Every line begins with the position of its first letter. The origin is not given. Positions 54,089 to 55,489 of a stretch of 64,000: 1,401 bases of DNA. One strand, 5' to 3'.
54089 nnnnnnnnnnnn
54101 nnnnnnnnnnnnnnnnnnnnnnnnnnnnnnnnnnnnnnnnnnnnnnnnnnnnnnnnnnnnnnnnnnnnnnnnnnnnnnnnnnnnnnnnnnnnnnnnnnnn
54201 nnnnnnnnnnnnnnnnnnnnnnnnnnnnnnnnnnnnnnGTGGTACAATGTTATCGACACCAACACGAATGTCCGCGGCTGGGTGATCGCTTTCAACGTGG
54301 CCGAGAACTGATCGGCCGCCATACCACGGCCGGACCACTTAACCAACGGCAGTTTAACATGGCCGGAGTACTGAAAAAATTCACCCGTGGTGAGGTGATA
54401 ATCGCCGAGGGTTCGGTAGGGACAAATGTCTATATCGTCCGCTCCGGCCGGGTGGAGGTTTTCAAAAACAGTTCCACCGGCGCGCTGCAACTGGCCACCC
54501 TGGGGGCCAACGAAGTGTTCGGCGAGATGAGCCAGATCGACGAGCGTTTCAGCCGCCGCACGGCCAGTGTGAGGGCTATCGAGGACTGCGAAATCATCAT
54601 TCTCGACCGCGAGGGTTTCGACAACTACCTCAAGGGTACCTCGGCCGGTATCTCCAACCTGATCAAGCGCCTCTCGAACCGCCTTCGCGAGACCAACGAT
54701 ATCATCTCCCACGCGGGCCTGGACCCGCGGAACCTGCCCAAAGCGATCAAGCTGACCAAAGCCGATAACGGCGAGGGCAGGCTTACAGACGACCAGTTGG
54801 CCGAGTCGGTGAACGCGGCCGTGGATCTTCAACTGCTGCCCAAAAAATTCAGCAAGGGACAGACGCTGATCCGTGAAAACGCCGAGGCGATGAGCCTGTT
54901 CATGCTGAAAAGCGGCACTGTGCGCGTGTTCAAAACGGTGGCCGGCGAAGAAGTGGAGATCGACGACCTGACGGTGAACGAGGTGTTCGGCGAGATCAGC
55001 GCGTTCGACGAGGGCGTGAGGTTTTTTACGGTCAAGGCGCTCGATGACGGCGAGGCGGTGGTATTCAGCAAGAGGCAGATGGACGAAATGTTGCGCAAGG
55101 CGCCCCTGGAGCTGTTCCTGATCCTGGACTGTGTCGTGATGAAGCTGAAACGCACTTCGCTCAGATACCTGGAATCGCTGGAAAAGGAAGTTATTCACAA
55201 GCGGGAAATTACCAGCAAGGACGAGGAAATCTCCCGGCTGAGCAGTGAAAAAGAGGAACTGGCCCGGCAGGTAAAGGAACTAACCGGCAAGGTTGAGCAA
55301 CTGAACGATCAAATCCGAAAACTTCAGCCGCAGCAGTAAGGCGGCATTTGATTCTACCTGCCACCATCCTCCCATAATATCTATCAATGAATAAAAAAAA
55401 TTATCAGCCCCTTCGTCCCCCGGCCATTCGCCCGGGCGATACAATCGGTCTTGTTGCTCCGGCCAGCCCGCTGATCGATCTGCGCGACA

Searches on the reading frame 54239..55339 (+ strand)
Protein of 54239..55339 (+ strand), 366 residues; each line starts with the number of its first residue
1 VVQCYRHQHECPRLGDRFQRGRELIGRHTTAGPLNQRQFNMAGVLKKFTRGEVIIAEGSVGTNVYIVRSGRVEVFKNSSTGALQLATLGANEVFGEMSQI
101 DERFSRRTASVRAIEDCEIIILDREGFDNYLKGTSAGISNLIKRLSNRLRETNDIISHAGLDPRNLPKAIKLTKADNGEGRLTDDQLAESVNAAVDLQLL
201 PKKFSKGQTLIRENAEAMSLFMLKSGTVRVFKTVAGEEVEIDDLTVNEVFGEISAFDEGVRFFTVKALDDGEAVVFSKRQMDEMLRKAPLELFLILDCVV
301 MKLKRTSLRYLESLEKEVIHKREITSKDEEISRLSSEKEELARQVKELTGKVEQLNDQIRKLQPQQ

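Call 38: search_protein_families(library=pfam, max_evalue=0.0001, proteins=[window:54239-55339:+])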
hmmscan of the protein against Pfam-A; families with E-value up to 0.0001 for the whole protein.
window:54239-55339:+ (366 aa): 1 family
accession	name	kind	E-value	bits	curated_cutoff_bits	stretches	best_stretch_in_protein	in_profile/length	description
PF00027.35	cNMP_binding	-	6.2e-40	135.5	27.5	2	46-131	2-86/89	Cyclic nucleotide-binding domain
